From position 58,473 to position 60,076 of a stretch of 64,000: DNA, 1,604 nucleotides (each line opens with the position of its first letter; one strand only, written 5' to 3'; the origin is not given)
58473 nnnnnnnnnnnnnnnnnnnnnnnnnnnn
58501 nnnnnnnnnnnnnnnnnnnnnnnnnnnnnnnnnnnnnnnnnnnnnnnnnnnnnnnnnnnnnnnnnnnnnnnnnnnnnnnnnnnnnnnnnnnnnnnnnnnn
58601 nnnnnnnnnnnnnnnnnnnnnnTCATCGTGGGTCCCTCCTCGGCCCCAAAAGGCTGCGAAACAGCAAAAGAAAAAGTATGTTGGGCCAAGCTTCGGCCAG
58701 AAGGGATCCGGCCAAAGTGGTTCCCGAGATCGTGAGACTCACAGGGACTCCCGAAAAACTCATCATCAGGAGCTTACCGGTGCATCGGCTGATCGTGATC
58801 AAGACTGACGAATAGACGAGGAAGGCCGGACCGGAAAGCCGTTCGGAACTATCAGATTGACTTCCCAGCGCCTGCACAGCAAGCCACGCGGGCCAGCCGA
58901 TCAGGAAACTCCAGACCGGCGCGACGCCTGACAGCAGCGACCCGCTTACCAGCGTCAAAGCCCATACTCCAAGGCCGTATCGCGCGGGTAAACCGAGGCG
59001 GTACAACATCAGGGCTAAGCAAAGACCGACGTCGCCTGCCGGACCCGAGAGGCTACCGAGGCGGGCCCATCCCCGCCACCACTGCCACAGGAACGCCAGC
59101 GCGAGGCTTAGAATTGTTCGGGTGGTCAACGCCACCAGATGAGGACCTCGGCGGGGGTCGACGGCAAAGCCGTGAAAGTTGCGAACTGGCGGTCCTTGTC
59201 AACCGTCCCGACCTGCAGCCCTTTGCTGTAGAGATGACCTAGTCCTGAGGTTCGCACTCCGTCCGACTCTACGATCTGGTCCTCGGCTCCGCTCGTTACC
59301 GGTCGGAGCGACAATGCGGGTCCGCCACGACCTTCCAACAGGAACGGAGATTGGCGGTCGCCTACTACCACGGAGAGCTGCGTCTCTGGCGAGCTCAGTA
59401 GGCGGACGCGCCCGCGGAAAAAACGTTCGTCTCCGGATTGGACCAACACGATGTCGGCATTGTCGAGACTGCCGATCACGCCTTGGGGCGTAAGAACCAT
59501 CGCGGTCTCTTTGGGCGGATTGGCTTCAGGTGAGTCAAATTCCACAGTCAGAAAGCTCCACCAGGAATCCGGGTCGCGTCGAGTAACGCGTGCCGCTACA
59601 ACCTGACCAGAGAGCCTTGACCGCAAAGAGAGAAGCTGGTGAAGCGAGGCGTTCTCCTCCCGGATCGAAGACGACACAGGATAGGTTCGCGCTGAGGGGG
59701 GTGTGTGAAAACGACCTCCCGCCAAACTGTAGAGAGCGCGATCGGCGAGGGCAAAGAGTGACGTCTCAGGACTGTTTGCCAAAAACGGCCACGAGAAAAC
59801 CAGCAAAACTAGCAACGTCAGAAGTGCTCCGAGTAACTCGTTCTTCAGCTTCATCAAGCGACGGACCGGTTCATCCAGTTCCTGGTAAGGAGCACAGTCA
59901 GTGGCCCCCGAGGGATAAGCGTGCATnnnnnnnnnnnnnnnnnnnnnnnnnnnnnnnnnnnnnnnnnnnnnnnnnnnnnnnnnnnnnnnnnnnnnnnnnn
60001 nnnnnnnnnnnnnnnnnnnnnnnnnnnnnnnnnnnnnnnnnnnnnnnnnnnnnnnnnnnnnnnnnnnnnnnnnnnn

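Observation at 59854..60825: MreB-position gene encodes an actin-fold-like protein with all three nucleotide-binding motifs degenerate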

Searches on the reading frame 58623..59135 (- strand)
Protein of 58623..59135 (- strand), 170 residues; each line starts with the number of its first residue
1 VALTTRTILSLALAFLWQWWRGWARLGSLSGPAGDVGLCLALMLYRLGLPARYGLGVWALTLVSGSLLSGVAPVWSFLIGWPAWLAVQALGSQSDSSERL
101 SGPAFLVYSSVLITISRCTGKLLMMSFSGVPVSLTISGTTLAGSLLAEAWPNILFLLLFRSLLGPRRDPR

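Call 3: search_protein_families(library=pfam, proteins=[window:58623-59135:-], max_evalue=1)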
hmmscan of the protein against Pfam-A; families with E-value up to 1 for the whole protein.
window:58623-59135:- (170 aa): 0 families

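Call 19: search_protein_families(library=ncbifam, proteins=[window:58623-59135:-], max_evalue=10)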
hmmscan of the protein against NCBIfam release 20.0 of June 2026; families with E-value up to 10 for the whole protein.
window:58623-59135:- (170 aa): 0 families

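Call 82: search_protein_families(library=pfam, proteins=[window:58623-59135:-], max_evalue=1)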
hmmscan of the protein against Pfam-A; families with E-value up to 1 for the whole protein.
window:58623-59135:- (170 aa): 0 families

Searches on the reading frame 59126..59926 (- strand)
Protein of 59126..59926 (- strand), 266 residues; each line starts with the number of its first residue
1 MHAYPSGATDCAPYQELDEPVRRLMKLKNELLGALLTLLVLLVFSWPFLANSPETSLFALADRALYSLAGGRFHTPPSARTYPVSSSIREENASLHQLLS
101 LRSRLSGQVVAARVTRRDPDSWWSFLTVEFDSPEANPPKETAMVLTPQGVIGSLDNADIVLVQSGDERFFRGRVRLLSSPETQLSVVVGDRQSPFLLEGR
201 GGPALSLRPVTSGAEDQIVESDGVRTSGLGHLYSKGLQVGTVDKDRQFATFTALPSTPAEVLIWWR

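Call 3: search_protein_families(library=pfam, proteins=[window:59126-59926:-], max_evalue=1)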
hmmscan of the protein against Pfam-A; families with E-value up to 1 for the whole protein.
window:59126-59926:- (266 aa): 2 families
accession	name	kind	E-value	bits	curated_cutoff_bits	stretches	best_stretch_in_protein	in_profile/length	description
PF04085.20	MreC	-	3.7e-10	40.2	28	1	114-244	1-117/147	Rod shape-determining protein MreC, barrel core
PF24912.1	SH3_TNRC18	-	0.068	13.4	27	1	154-191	4-41/58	TNRC18-like,(4.1.1) SH3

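Call 19: search_protein_families(library=ncbifam, proteins=[window:59126-59926:-], max_evalue=10)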
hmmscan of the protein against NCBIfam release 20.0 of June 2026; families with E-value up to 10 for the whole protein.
window:59126-59926:- (266 aa): 9 families
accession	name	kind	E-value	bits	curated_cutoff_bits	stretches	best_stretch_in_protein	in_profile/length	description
NF010527.0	PRK13922.6-2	equivalog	7.7e-13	48.3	289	1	88-244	74-216/249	rod shape-determining protein MreC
TIGR00219.1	mreC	equivalog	9.9e-09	34.7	92.75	1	87-243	95-241/283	rod shape-determining protein MreC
NF010513.0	PRK13922.12-3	equivalog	9.7e-06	25.1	380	1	86-259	107-267/305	rod shape-determining protein MreC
NF010512.0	PRK13922.12-1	equivalog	8.9e-05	21.9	336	1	82-245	94-243/287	rod shape-determining protein MreC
NF010520.0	PRK13922.13-5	equivalog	0.00031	20.1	343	1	87-244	87-230/263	rod shape-determining protein MreC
NF010533.0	PRK13922.9-5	equivalog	0.015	14.3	384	1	172-246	181-253/345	rod shape-determining protein MreC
NF010507.0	PRK13922.10-6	equivalog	0.018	14.7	219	1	176-244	155-221/252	rod shape-determining protein MreC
NF010536.0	PRK13923.2-1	equivalog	0.25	11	271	1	212-244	126-158/210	putative spore coat protein regulator protein YlbO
NF010532.0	PRK13922.9-3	equivalog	0.27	10.2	243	1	217-244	204-231/280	rod shape-determining protein MreC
